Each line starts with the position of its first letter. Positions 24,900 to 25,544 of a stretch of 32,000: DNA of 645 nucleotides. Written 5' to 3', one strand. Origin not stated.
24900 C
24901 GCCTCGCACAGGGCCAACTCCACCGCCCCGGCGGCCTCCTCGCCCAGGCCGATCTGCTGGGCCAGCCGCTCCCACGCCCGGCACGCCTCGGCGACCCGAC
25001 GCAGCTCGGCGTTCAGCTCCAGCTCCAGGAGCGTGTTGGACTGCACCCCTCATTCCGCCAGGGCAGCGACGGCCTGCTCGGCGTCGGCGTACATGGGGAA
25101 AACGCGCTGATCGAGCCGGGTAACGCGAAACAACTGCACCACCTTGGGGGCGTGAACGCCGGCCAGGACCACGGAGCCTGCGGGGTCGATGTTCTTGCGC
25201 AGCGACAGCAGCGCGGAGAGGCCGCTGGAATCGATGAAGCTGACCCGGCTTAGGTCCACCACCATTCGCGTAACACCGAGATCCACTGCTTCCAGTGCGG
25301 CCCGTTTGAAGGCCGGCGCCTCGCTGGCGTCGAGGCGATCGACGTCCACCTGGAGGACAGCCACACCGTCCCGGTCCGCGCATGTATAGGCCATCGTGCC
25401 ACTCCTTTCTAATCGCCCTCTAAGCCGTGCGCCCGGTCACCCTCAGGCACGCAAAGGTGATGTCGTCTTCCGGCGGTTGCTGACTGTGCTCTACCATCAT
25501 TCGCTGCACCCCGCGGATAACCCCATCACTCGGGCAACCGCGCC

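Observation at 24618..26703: Sigma-factor-less partner-switching operon (REC-PP2C, STAS, RsbW-kinase) divergent from the EPS locus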

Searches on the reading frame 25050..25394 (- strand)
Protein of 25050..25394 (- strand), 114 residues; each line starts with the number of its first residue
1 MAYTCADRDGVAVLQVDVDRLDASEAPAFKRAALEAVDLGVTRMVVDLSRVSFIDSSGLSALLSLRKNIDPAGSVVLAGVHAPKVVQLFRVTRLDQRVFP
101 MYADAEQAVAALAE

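Call 3: search_protein_families(library=pfam, proteins=[window:25050-25394:-], max_evalue=0.01)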
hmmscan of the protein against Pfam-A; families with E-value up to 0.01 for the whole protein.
window:25050-25394:- (114 aa): 2 families
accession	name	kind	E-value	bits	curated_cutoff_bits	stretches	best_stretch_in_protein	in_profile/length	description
PF01740.26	STAS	-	3.1e-14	53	22.6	1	8-108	7-106/106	STAS domain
PF13466.11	STAS_2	-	8.3e-14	52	29.2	1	20-95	6-80/80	STAS domain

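Call 33: search_protein_families(library=ncbifam, proteins=[window:25050-25394:-], max_evalue=0.001)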
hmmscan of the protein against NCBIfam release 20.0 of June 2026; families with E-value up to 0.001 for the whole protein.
window:25050-25394:- (114 aa): 2 families
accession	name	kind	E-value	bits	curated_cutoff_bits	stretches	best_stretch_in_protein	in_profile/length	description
TIGR00377.1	ant_ant_sig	superfamily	2.4e-13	49.9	53.45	1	7-106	9-107/108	anti-sigma factor antagonist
TIGR02886.1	spore_II_AA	equivalog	1.6e-07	31.3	114.75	1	20-107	17-104/106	anti-sigma F factor antagonist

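Call 50: search_solved_structures(query=window:25050-25394:-, max_evalue=0.01)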
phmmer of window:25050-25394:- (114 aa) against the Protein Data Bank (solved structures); distinct sequences matched with E-value up to 0.01: 9.
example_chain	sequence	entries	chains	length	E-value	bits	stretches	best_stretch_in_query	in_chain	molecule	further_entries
4qtp_A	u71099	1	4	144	2.6e-06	31.1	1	6-112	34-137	Anti-sigma factor antagonist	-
8ih8_A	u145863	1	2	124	9.2e-06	29.3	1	3-80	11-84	Anti-sigma-F factor antagonist RsfB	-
4hyl_A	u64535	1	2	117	1.6e-05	28.5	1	19-82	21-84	Stage II sporulation protein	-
1sbo_A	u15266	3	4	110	7e-05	26.5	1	9-103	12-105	Putative anti-sigma factor antagonist TM1442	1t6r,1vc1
1th8_B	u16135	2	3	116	0.00012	25.7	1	21-112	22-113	Anti-sigma F factor antagonist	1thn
1auz_A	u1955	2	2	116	0.0002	25.1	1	20-96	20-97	SPOIIAA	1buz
1tid_B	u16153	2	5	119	0.00035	24.3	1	21-112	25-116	Anti-sigma F factor antagonist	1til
3t6o_A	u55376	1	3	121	0.0022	21.7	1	30-113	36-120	Sulfate transporter/antisigma-factor antagonist STAS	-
2ka5_A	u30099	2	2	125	0.0093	19.7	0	11-108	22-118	Putative anti-sigma factor antagonist TM_1081 | Putative anti-sigma factor antagonist TM1081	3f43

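Call 56: find_homologous_proteins(query=window:25050-25394:-, max_evalue=1e-8)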
Query window:25050-25394:- (114 aa): 7 proteins with E <= 1e-8 among 78 candidates.
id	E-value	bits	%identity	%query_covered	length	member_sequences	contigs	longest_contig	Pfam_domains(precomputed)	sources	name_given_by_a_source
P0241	3.5e-63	228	100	100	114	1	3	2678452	PF01740.27,PF13466.13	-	-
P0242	1.3e-50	188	83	99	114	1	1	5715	PF01740.27,PF13466.13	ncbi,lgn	-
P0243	1.1e-49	185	82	100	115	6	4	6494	PF01740.27,PF13466.13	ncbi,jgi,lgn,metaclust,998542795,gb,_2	metaclust:\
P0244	2.0e-47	177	77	99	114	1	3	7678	PF01740.27,PF13466.13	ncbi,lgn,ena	-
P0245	2.1e-44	168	74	99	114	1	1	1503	PF01740.27,PF13466.13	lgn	-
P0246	1.8e-38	149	66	99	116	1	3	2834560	PF01740.27,PF13466.13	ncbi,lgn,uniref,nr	ncbi:anti-sigma F factor antagonist [Halorhodospira halochloris]|uniref:Anti-sigma F factor antagoni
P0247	4.4e-33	131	59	98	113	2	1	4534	PF01740.27,PF13466.13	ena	-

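Call 57: find_encoding_contigs(protein=P0247, flank=5000, max_places=2)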
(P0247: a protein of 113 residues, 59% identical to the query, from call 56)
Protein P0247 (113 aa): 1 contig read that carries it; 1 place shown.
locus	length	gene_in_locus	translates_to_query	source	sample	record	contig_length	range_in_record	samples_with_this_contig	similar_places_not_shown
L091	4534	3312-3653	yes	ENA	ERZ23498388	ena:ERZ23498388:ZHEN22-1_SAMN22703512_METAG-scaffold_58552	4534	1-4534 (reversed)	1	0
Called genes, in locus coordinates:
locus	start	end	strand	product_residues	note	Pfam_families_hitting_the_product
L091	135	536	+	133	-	PF01243:PNPOx_N (weak)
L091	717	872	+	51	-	PF00301:Rubredoxin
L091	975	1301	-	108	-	-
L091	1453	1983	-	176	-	PF03061:4HBT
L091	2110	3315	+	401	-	PF00989:PAS, PF08448:PAS_4, PF13426:PAS_9, PF08447:PAS_3 (weak), PF07228:SpoIIE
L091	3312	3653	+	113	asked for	PF01740:STAS, PF13466:STAS_2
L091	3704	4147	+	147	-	PF13581:HATPase_c_2, PF02518:HATPase_c (weak)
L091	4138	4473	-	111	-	PF01740:STAS, PF13466:STAS_2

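Call 67: find_related_loci(query=A5, collection=metagenome_contigs, flank=8000)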
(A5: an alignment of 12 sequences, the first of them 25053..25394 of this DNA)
Query A5 (114 aa) in metagenome_contigs; peptide patterns used: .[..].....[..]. (x = any residue, [..] = any of these).
600 stretches matched a pattern (row limit reached: there are more); 512 encode a relative of the query (tblastn E <= 1e-3); the best 80 are kept; 80 distinct loci.
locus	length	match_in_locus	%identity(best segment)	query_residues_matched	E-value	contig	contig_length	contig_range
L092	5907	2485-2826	82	1-114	5e-49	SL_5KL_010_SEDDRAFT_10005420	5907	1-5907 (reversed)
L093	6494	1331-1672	82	1-114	5e-49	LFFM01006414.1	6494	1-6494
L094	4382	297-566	46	19-109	4e-19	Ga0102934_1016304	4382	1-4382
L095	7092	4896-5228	40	1-112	3e-19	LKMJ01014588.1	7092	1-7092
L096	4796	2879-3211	39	1-112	1e-18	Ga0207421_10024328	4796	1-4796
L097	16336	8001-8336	43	1-113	4e-18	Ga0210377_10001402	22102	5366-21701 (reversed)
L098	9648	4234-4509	45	20-112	5e-18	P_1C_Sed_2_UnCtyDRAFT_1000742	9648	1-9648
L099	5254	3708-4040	39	1-112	5e-18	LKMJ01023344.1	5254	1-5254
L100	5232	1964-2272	40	9-112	9e-18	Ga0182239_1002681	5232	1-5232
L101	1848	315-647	40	1-112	8e-18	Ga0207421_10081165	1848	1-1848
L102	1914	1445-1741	45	16-114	2e-17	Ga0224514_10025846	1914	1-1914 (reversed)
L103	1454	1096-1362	44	20-109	3e-17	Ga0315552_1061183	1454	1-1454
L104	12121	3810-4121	43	9-112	5e-17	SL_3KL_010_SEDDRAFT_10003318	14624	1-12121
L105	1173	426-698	47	20-112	8e-17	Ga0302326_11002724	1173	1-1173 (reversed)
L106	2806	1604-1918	40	7-112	1e-16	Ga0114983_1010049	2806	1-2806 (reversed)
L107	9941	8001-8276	44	20-112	5e-16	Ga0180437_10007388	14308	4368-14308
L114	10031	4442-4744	42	9-111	1e-15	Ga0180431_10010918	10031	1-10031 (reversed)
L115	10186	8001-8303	42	9-111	1e-15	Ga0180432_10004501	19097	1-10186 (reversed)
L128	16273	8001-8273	40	20-111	2e-14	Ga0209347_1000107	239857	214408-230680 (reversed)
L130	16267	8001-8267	40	20-109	4e-14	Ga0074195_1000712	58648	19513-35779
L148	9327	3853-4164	38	9-114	4e-13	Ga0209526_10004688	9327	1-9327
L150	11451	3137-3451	38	7-113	6e-13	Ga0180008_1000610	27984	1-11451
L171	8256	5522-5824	39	9-111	4e-12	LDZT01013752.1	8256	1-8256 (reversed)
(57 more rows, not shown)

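Call 71: search_protein_families(library=pfam, proteins=[L115:5783-7945:+, L115:3275-5719:+, L115:7722-8318:+, L171:3094-5415:+, L130:5140-7917:+, L107:5508-7562:+], max_evalue=0.0001)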
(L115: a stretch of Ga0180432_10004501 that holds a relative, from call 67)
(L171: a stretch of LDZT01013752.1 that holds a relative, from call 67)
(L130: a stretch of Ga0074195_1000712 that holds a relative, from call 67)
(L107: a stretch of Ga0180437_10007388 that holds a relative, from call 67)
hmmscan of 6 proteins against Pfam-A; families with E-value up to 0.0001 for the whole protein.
L115:5783-7945:+ (721 aa): 4 families
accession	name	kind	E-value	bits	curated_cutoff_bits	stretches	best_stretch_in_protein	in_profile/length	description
PF03552.20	Cellulose_synt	-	1.3e-25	90.5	24.7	1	197-650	173-630/722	Cellulose synthase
PF13632.12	Glyco_trans_2_3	-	1.2e-20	74.6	27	2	435-578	78-194/198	Glycosyl transferase family group 2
PF00535.33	Glycos_transf_2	-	7e-20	72.1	23.3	1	142-306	2-167/168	Glycosyl transferase family 2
PF13641.12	Glyco_tranf_2_3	-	7.4e-16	59.3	27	1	140-260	3-126/230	Glycosyltransferase like family 2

L115:3275-5719:+ (815 aa): 5 families
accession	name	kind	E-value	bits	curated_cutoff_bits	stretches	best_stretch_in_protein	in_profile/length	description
PF07228.17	SpoIIE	-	5.9e-50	170.3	25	1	490-679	3-190/192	Stage II sporulation protein E (SpoIIE)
PF13581.12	HATPase_c_2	-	1.2e-20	74.2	27.4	1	690-809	2-127/127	Histidine kinase-like ATPase domain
PF00072.30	Response_reg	-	7.4e-18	65.2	30.2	1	156-256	1-101/111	Response regulator receiver domain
PF07238.19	PilZ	-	9e-09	36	22.5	1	39-143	2-101/102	PilZ domain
PF08448.16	PAS_4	-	1.1e-07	32.5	23.1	1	299-402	1-108/110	PAS fold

L115:7722-8318:+ (199 aa): 2 families
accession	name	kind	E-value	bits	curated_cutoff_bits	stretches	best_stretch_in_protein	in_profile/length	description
PF01740.26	STAS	-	9.4e-20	70.8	22.6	1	90-191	4-106/106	STAS domain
PF13466.11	STAS_2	-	7.6e-14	52.1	29.2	1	99-179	1-80/80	STAS domain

L171:3094-5415:+ (774 aa): 4 families
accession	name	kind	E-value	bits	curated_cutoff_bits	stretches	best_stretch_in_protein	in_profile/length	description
PF03552.20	Cellulose_synt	-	3.7e-23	82.4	24.7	1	255-711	170-630/722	Cellulose synthase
PF00535.33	Glycos_transf_2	-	2.4e-19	70.3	23.3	1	204-368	2-167/168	Glycosyl transferase family 2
PF13641.12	Glyco_tranf_2_3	-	1.3e-14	55.2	27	1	202-323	3-127/230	Glycosyltransferase like family 2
PF13632.12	Glyco_trans_2_3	-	4.3e-14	53.2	27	1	521-643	93-194/198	Glycosyl transferase family group 2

L130:5140-7917:+ (926 aa): 4 families
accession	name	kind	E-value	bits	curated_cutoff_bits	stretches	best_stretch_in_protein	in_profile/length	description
PF03552.20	Cellulose_synt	-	1.9e-23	83.3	24.7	1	418-847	181-613/722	Cellulose synthase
PF13632.12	Glyco_trans_2_3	-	2.5e-21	76.9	27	2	671-768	94-196/198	Glycosyl transferase family group 2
PF00535.33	Glycos_transf_2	-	7.3e-19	68.7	23.3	1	355-519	2-167/168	Glycosyl transferase family 2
PF13641.12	Glyco_tranf_2_3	-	2.8e-18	67.2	27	2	353-475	3-128/230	Glycosyltransferase like family 2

L107:5508-7562:+ (685 aa): 4 families
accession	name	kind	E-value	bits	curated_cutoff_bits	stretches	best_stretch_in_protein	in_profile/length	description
PF07228.17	SpoIIE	-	7.5e-50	170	25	1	339-532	1-192/192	Stage II sporulation protein E (SpoIIE)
PF13581.12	HATPase_c_2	-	2.9e-21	76.2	27.4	1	552-680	3-127/127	Histidine kinase-like ATPase domain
PF02518.31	HATPase_c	-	6.4e-06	27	26.4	1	588-667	7-94/111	Histidine kinase-, DNA gyrase B-, and HSP90-like ATPase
PF13185.12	GAF_2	-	8.7e-06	26.4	28.6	1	149-276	2-135/136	GAF domain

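Call 80: search_protein_families(library=pfam, proteins=[L130:3707-5878:+, L171:237-2765:+, L150:1-1284:+, L148:4244-5521:-, L148:1779-3833:+, L114:1-2160:+, L128:5819-7894:+], max_evalue=0.001)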
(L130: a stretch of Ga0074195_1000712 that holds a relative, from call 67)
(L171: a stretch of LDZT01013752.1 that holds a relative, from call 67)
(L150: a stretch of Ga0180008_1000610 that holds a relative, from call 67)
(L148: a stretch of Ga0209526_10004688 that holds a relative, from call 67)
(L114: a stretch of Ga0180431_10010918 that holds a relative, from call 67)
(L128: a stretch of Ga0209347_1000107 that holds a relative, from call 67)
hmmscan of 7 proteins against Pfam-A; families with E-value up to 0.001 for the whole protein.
L130:3707-5878:+ (724 aa): 8 families
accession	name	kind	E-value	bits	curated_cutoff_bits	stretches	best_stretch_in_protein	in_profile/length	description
PF07228.17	SpoIIE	-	1.3e-49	169.2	25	1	390-577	7-190/192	Stage II sporulation protein E (SpoIIE)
PF08447.18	PAS_3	-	3.6e-14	53.2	25.6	1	39-112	2-77/89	PAS fold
PF13581.12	HATPase_c_2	-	1.6e-12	48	27.4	1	607-705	23-119/127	Histidine kinase-like ATPase domain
PF00989.32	PAS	-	4.8e-12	46.3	22.6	1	17-127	2-113/113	PAS fold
PF13426.13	PAS_9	-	4.1e-08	33.9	27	1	34-129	9-103/103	PAS domain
PF13185.12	GAF_2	-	2.5e-05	24.9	28.6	1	151-287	2-129/136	GAF domain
PF08448.16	PAS_4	-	5.5e-05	23.8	23.1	1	23-131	2-109/110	PAS fold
PF13188.13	PAS_8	-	0.00037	20.7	21.8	0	17-73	2-58/65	PAS domain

L171:237-2765:+ (843 aa): 8 families
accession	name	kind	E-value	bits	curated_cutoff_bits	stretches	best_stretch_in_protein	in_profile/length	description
PF07228.17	SpoIIE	-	1.7e-44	152.5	25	1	518-708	2-190/192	Stage II sporulation protein E (SpoIIE)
PF00989.32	PAS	-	2e-25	89.4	22.6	2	340-452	2-113/113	PAS fold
PF13426.13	PAS_9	-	1.3e-24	86.9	27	2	349-454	1-103/103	PAS domain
PF13581.12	HATPase_c_2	-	2.2e-16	60.5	27.4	1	728-836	11-125/127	Histidine kinase-like ATPase domain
PF08448.16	PAS_4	-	4e-14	53.2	23.1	2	223-328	1-109/110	PAS fold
PF08447.18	PAS_3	-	1.2e-13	51.5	25.6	1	241-321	3-87/89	PAS fold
PF13188.13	PAS_8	-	1.9e-06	28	21.8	1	340-384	2-47/65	PAS domain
PF24820.1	Diguanyl_cycl_sensor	-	2.4e-05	24.7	28.1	1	349-451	6-109/109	Diguanylate cyclase-like sensor domain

L150:1-1284:+ (428 aa): 3 families
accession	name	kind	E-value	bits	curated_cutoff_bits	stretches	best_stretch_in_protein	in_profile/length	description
PF07228.17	SpoIIE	-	2e-41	142.5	25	1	95-290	4-191/192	Stage II sporulation protein E (SpoIIE)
PF13581.12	HATPase_c_2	-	7.1e-19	68.5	27.4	1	313-413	18-121/127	Histidine kinase-like ATPase domain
PF02518.31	HATPase_c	-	0.00011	23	26.4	1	325-402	3-86/111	Histidine kinase-, DNA gyrase B-, and HSP90-like ATPase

L148:4244-5521:- (426 aa): 1 family
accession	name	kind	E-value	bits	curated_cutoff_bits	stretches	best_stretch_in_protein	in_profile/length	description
PF07228.17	SpoIIE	-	2e-43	149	25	1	229-420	2-190/192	Stage II sporulation protein E (SpoIIE)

L148:1779-3833:+ (685 aa): 5 families
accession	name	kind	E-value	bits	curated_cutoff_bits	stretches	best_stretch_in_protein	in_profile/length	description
PF03552.20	Cellulose_synt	-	1.1e-19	71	24.7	1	150-529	170-534/722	Cellulose synthase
PF13641.12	Glyco_tranf_2_3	-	9.9e-19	68.7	27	1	98-264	3-175/230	Glycosyltransferase like family 2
PF00535.33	Glycos_transf_2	-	3.9e-18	66.4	23.3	1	100-261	2-165/168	Glycosyl transferase family 2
PF13632.12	Glyco_trans_2_3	-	3.1e-17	63.5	27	2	180-287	1-107/198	Glycosyl transferase family group 2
PF13506.12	Glyco_transf_21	-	6.5e-06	26.2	21.7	0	164-264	17-118/174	Glycosyl transferase family 21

L114:1-2160:+ (720 aa): 5 families
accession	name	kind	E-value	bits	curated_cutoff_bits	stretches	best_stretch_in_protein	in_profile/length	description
PF07228.17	SpoIIE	-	4.7e-50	170.6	25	1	395-584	3-190/192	Stage II sporulation protein E (SpoIIE)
PF13581.12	HATPase_c_2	-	5.3e-21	75.4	27.4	1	595-714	2-127/127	Histidine kinase-like ATPase domain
PF00072.30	Response_reg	-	5.9e-18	65.5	30.2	1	61-161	1-101/111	Response regulator receiver domain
PF08448.16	PAS_4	-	1.2e-07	32.4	23.1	1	204-307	1-108/110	PAS fold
PF02518.31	HATPase_c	-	0.0003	21.6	26.4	0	623-707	6-100/111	Histidine kinase-, DNA gyrase B-, and HSP90-like ATPase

L128:5819-7894:+ (692 aa): 4 families
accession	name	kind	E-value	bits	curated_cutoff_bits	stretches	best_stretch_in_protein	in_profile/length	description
PF07228.17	SpoIIE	-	4.9e-49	167.3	25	1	333-523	3-191/192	Stage II sporulation protein E (SpoIIE)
PF13581.12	HATPase_c_2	-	3.6e-16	59.8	27.4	1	537-668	1-122/127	Histidine kinase-like ATPase domain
PF01590.32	GAF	-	3.4e-06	28.1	22.4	1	146-267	2-131/133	GAF domain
PF13185.12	GAF_2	-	0.00067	20.3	28.6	0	147-269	5-135/136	GAF domain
